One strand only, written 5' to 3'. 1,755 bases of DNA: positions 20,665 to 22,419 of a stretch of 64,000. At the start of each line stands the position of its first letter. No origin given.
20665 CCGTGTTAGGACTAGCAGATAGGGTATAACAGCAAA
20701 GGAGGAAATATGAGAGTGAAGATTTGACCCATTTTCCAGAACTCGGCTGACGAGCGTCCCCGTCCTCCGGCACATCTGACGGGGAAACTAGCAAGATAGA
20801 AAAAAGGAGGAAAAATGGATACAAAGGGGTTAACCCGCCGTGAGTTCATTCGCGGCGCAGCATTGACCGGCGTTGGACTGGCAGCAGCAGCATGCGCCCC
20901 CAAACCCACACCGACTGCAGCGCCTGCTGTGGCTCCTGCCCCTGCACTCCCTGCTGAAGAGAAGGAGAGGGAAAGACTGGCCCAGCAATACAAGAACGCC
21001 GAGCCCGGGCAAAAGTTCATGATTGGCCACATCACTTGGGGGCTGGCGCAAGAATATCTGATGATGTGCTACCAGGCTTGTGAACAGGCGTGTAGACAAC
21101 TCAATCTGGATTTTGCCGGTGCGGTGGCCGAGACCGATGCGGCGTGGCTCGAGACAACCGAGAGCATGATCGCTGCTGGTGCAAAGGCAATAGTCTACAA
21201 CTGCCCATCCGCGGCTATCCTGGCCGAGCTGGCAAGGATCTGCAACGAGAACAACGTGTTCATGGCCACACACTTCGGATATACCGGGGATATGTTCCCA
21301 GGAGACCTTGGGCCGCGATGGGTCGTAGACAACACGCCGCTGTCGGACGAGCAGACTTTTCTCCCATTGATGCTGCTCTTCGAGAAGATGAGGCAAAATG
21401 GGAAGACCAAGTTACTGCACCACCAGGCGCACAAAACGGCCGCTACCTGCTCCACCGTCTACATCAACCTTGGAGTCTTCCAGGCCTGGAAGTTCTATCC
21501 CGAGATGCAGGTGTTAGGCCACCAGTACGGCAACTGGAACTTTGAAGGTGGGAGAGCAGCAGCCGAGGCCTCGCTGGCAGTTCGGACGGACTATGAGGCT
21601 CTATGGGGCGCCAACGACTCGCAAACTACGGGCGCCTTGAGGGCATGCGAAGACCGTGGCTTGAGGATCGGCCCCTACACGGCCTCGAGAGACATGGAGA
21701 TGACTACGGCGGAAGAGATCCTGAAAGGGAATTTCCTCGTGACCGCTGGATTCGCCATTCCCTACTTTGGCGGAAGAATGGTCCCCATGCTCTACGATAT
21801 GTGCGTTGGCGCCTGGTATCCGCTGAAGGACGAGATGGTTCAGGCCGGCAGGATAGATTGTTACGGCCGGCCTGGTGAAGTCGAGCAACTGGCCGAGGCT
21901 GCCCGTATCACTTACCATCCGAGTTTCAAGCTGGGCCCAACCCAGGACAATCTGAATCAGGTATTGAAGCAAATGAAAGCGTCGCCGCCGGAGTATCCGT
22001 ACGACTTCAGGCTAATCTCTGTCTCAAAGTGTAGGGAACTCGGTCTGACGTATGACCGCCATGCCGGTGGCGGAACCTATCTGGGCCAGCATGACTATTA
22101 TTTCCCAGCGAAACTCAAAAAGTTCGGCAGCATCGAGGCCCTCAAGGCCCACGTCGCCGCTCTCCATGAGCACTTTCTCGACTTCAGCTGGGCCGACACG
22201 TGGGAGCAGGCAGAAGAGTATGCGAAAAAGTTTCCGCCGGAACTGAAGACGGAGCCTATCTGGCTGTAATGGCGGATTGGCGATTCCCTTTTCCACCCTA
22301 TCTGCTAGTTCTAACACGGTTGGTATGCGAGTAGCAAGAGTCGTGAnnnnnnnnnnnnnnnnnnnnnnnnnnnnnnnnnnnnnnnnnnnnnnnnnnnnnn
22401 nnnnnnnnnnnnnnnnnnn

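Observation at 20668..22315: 20-bp motif in three copies around the first SBP gene, plus a 5-codon mini-ORF with a strong RBS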

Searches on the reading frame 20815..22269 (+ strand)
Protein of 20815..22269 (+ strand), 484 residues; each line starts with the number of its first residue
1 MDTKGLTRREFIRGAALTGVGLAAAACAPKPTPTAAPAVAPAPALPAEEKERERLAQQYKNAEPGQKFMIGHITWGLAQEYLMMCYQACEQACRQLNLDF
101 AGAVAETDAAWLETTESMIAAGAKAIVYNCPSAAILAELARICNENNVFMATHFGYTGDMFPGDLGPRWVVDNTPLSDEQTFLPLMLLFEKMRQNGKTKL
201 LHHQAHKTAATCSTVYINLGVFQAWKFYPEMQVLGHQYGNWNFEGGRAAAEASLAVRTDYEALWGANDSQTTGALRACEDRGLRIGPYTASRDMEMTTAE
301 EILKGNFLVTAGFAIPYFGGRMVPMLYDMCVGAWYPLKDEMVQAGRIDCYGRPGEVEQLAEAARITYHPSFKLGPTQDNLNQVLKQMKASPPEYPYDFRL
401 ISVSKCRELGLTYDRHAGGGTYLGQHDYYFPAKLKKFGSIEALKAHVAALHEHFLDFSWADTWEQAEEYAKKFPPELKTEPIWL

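Call 8: search_protein_families(library=pfam, proteins=[window:20815-22269:+])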
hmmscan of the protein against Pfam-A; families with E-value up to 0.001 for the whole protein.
window:20815-22269:+ (484 aa): 1 family
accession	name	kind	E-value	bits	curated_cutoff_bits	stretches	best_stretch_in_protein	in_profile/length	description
PF13407.12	Peripla_BP_4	-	2.1e-10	41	35.1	1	78-332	9-256/258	Periplasmic binding protein domain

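Call 10: find_encoding_contigs(protein=window:20815-22269:+, flank=10000, max_places=10)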
Protein window:20815-22269:+ (484 aa): 4 contigs read that carry it; 2 places shown.
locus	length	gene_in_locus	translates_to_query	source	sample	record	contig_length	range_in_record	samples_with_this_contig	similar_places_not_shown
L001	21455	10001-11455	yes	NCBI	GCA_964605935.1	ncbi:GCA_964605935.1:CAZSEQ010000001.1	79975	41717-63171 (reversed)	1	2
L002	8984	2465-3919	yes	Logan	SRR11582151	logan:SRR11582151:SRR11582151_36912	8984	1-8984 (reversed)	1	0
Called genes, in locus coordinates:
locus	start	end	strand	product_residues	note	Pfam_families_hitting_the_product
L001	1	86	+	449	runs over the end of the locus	PF07690:MFS_1, PF13347:MFS_2, PF03209:PUCC, PF07690:MFS_1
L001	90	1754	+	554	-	PF00920:ILVD_EDD_N, PF24877:ILV_EDD_C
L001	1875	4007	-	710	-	PF13581:HATPase_c_2 (weak), PF02518:HATPase_c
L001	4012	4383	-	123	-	-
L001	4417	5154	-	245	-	PF00072:Response_reg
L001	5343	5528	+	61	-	-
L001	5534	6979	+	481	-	PF02310:B12-binding, PF04055:Radical_SAM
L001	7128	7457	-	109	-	PF04255:DUF433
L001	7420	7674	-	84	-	PF00005:ABC_tran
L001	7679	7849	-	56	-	-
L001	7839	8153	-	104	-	PF12840:HTH_20 (weak), PF01022:HTH_5 (weak), PF12802:MarR_2 (faint), PF13601:HTH_34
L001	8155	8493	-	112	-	-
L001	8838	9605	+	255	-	PF00392:GntR, PF07702:UTRA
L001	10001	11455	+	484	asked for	PF13407:Peripla_BP_4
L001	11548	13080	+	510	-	PF00005:ABC_tran, PF13476:AAA_23 (faint), PF13555:AAA_29 (faint), PF13304:AAA_21 (faint), PF13401:AAA_22 (faint), PF00005:ABC_tran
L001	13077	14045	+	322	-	PF02653:BPD_transp_2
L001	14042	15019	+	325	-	PF02653:BPD_transp_2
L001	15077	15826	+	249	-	PF00106:adh_short, PF08659:KR, PF13561:adh_short_C2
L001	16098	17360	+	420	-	PF13407:Peripla_BP_4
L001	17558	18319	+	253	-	PF00106:adh_short, PF08659:KR, PF13561:adh_short_C2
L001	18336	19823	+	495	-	PF00005:ABC_tran, PF13304:AAA_21 (faint), PF00005:ABC_tran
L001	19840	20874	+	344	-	PF02653:BPD_transp_2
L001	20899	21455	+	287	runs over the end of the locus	PF01261:AP_endonuc_2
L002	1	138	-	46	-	?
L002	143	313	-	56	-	-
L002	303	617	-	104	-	PF12840:HTH_20 (weak), PF01022:HTH_5 (weak), PF12802:MarR_2 (faint), PF13601:HTH_34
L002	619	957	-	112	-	-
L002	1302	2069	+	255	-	PF00392:GntR, PF07702:UTRA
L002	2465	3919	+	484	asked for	PF13407:Peripla_BP_4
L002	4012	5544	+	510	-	PF00005:ABC_tran, PF13476:AAA_23 (faint), PF13555:AAA_29 (faint), PF13304:AAA_21 (faint), PF13401:AAA_22 (faint), PF00005:ABC_tran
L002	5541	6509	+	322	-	PF02653:BPD_transp_2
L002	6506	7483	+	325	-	PF02653:BPD_transp_2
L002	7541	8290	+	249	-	PF00106:adh_short, PF08659:KR, PF13561:adh_short_C2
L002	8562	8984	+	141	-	?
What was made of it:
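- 20803..20817 (+): Functional Shine-Dalgarno sequence and ATG of the SBP gene. This start is the one called in the public annotation (call 10).
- On Invertible segment (inverton): There is none among the called genes within 10 kb on either side (calls 8, 10).
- No recombinase or invertase gene lies within 10 kb on either side (gene and Pfam list, call 10; call 8).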

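Call 12: find_homologous_proteins(query=window:20815-22269:+, max_evalue=1e-20)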
Query window:20815-22269:+ (484 aa): 160 proteins with E <= 1e-20 among 8000 candidates; the best 120 are listed.
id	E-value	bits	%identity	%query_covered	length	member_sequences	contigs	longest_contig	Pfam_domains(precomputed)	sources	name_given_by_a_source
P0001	0.0e+0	1139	100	100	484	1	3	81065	PF13407.13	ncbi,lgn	-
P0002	1.5e-286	969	82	100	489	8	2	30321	PF13407.13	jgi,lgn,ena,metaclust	metaclust:\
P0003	5.4e-284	960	90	91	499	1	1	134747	PF13407.13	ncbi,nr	ncbi:MAG: sugar ABC transporter substrate-binding protein [Anaerolineae bacterium]|nr:sugar ABC tran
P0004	6.9e-283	957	83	100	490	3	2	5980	PF13407.13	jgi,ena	-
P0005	1.7e-280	949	81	100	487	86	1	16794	PF13407.13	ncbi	-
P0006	1.0e-279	946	81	100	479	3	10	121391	PF13407.13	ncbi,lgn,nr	ncbi:MAG: sugar ABC transporter substrate-binding protein [Armatimonadota bacterium]|nr:sugar ABC tr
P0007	2.3e-274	929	80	100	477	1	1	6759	PF13407.13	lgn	-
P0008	1.4e-272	923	86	91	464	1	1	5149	PF13407.13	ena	-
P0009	3.3e-271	918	86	90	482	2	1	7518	PF13407.13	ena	-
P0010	1.4e-270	916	78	100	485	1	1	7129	PF13407.13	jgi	jgi:ABC-type sugar transport system substrate-binding protein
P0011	9.9e-270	913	77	100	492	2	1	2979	PF13407.13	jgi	jgi:ribose transport system substrate-binding protein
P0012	1.8e-269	913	84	93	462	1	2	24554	PF13407.13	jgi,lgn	-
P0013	1.9e-269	912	78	100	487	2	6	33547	PF13407.13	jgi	jgi:ABC-type sugar transport system substrate-binding protein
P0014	4.5e-269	911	85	90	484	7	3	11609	PF13407.13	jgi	-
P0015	4.2e-268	908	86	89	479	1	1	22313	PF13407.13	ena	-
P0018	1.0e-267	907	75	100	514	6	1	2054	PF13407.13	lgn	-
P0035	2.9e-248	843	72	100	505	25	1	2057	PF13407.13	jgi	-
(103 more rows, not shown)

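Call 14: find_encoding_contigs(protein=P0003, flank=4000, max_places=4)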
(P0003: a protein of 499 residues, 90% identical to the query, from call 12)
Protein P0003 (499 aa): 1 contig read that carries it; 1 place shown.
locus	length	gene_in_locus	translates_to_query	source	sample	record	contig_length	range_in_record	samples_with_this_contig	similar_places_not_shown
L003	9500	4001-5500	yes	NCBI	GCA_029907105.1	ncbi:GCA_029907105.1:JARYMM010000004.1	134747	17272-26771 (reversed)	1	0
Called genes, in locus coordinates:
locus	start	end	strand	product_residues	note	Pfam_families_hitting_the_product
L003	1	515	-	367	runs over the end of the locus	PF06050:HGD-D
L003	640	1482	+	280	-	PF00392:GntR, PF07702:UTRA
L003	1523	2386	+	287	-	PF01261:AP_endonuc_2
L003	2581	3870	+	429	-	-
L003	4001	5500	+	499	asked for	PF13407:Peripla_BP_4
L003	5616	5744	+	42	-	-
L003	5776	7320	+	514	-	PF00005:ABC_tran, PF02463:SMC_N (faint), PF13555:AAA_29 (faint), PF13304:AAA_21 (faint), PF13401:AAA_22 (faint), PF00005:ABC_tran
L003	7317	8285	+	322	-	PF02653:BPD_transp_2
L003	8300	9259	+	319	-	PF02653:BPD_transp_2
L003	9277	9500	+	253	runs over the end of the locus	PF00106:adh_short, PF08659:KR, PF13561:adh_short_C2, PF23441:SDR (weak)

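Call 15: find_encoding_contigs(protein=P0002, flank=4000, max_places=4)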
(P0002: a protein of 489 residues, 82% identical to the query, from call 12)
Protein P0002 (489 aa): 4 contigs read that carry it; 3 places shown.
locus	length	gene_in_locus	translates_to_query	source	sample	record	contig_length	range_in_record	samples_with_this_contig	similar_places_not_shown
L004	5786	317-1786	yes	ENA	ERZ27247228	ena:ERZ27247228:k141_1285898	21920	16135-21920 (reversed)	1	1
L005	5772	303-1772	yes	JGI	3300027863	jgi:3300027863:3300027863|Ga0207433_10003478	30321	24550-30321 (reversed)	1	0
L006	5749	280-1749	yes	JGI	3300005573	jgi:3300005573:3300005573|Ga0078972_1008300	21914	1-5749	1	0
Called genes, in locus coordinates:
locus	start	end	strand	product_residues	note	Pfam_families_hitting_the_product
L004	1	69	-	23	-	?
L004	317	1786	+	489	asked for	PF13407:Peripla_BP_4 (weak)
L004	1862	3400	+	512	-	PF00005:ABC_tran, PF02463:SMC_N (faint), PF13191:AAA_16 (faint), PF13555:AAA_29 (faint), PF13304:AAA_21 (faint), PF00005:ABC_tran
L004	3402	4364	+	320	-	PF02653:BPD_transp_2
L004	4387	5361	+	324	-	PF02653:BPD_transp_2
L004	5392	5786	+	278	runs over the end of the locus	PF00392:GntR, PF07702:UTRA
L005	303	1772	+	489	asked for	PF13407:Peripla_BP_4 (weak)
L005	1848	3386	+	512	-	PF00005:ABC_tran, PF02463:SMC_N (faint), PF13191:AAA_16 (faint), PF13555:AAA_29 (faint), PF13304:AAA_21 (faint), PF00005:ABC_tran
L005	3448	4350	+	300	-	PF02653:BPD_transp_2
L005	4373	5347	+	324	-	PF02653:BPD_transp_2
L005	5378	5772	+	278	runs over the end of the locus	PF00392:GntR, PF07702:UTRA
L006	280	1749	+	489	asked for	PF13407:Peripla_BP_4 (weak)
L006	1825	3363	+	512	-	PF00005:ABC_tran, PF02463:SMC_N (faint), PF13191:AAA_16 (faint), PF13555:AAA_29 (faint), PF13304:AAA_21 (faint), PF00005:ABC_tran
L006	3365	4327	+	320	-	PF02653:BPD_transp_2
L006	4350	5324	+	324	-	PF02653:BPD_transp_2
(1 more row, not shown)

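Call 16: find_encoding_contigs(protein=P0006, flank=4000, max_places=4)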
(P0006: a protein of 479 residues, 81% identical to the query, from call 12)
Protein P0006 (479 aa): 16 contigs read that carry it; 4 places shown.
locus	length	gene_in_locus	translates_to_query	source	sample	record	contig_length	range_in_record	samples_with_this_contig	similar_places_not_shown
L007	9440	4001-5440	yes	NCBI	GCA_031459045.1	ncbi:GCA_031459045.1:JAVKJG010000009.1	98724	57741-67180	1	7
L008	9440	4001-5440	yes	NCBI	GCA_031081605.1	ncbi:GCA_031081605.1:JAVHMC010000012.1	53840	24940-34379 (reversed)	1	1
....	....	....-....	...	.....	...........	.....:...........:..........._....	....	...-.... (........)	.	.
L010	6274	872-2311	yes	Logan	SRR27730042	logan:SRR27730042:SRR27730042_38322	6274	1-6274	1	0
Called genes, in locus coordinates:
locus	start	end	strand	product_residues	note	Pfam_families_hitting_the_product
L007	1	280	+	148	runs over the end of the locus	-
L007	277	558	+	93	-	PF25952:DUF7990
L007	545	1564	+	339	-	PF02374:ArsA_ATPase, PF10609:ParA (faint), PF13614:AAA_31, PF01656:CbiA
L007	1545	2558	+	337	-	PF01656:CbiA, PF02374:ArsA_ATPase, PF10609:ParA (faint), PF13614:AAA_31 (weak)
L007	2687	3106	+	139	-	-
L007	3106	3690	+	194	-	PF01965:DJ-1_PfpI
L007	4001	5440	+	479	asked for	PF13407:Peripla_BP_4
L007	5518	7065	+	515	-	PF13191:AAA_16 (faint), PF00005:ABC_tran, PF02463:SMC_N (faint), PF13401:AAA_22 (faint), PF13555:AAA_29 (faint), PF13304:AAA_21 (faint), PF00005:ABC_tran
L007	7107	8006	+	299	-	PF02653:BPD_transp_2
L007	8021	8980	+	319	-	PF02653:BPD_transp_2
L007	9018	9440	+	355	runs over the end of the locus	PF14486:DUF4432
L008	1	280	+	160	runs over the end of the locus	-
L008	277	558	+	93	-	PF25952:DUF7990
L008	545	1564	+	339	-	PF02374:ArsA_ATPase, PF10609:ParA (faint), PF13614:AAA_31, PF01656:CbiA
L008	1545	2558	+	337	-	PF01656:CbiA, PF02374:ArsA_ATPase, PF10609:ParA (faint), PF13614:AAA_31 (weak)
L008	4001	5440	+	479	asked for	PF13407:Peripla_BP_4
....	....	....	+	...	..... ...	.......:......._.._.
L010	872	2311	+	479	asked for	PF13407:Peripla_BP_4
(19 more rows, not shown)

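Call 22: find_related_loci(query=A1, collection=genome_contigs, flank=3000)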
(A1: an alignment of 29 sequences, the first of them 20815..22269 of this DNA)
Query A1 (484 aa) in genome_contigs; peptide patterns used: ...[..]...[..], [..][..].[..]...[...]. (x = any residue, [..] = any of these).
94 stretches matched a pattern; 55 encode a relative of the query (tblastn E <= 1e-3); 54 distinct loci.
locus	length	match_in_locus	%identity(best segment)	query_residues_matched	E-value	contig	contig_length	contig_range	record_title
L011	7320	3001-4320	90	45-484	0e+0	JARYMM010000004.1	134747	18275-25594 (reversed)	MAG: Anaerolineae bacterium isolate A05DMB-I-32 NODE_4_length_134747_cov_6.923324, whole genome shotgun sequence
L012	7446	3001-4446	81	2-484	0e+0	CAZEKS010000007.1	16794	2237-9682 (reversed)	MAG TPA_asm: uncultured Syntrophaceae bacterium isolate binchicken_co189_49 genome assembly, contig: NODE_3242_length_16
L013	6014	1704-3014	89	47-483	0e+0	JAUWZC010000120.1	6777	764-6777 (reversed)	MAG: Desulfobacteraceae bacterium isolate CSMAG_2726 CSMAG_2726_k141_69303_length_6777_cov_28.2508, whole genome shotgun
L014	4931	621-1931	88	47-483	0e+0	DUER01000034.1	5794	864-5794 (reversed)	MAG TPA_asm: Dehalococcoidia bacterium isolate S120 Contig34, whole genome shotgun sequence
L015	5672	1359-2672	86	44-483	0e+0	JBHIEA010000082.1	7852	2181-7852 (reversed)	MAG: bacterium isolate b3.sp2_bin.56 NODE_3402_length_7852_cov_9.198281, whole genome shotgun sequence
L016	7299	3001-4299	86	51-483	0e+0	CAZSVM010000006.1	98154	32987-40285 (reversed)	MAG TPA_asm: uncultured Actinomycetota bacterium isolate SRP323688_co1_44 genome assembly, contig: NODE_436_length_98154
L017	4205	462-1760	85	51-483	0e+0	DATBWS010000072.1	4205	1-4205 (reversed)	MAG TPA_asm: Candidatus Hydromicrobium sp. isolate SMAG_U7547 k141_1702296, whole genome shotgun sequence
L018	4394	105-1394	84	55-484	0e+0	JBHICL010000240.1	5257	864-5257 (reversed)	MAG: Alphaproteobacteria bacterium isolate bea2_sp2_bin.24 NODE_2905_length_5257_cov_8.276048, whole genome shotgun sequ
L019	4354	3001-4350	83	1-451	0e+0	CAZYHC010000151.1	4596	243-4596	MAG TPA_asm: uncultured Anaerolineales bacterium isolate binchicken_co294_99 genome assembly, contig: NODE_14966_length_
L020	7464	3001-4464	77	1-483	0e+0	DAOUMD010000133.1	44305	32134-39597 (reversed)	MAG TPA_asm: Anaerolineae bacterium isolate W31_78 k127_41163, whole genome shotgun sequence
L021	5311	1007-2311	79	49-483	0e+0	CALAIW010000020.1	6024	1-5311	MAG: uncultured bacterium isolate S1_Bin_METABAT__242_1 genome assembly, contig: c_000001528847, whole genome shotgun se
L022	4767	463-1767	79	49-483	0e+0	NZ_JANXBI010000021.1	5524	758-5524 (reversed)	MAG: Candidatus Caldatribacterium sp. isolate SKYB28 k141_331021, whole genome shotgun sequence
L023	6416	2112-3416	79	49-483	0e+0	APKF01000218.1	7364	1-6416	Candidatus Caldatribacterium californiense OP9-cSCG F645_contig220, whole genome shotgun sequence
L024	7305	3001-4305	79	49-483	0e+0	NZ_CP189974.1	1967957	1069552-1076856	Candidatus Caldatribacterium sp. SIUC1 chromosome, complete genome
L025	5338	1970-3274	78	49-483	0e+0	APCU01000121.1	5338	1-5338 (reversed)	Candidatus Caldatribacterium saccharofermentans OP9-77CS F644_contig02175, whole genome shotgun sequence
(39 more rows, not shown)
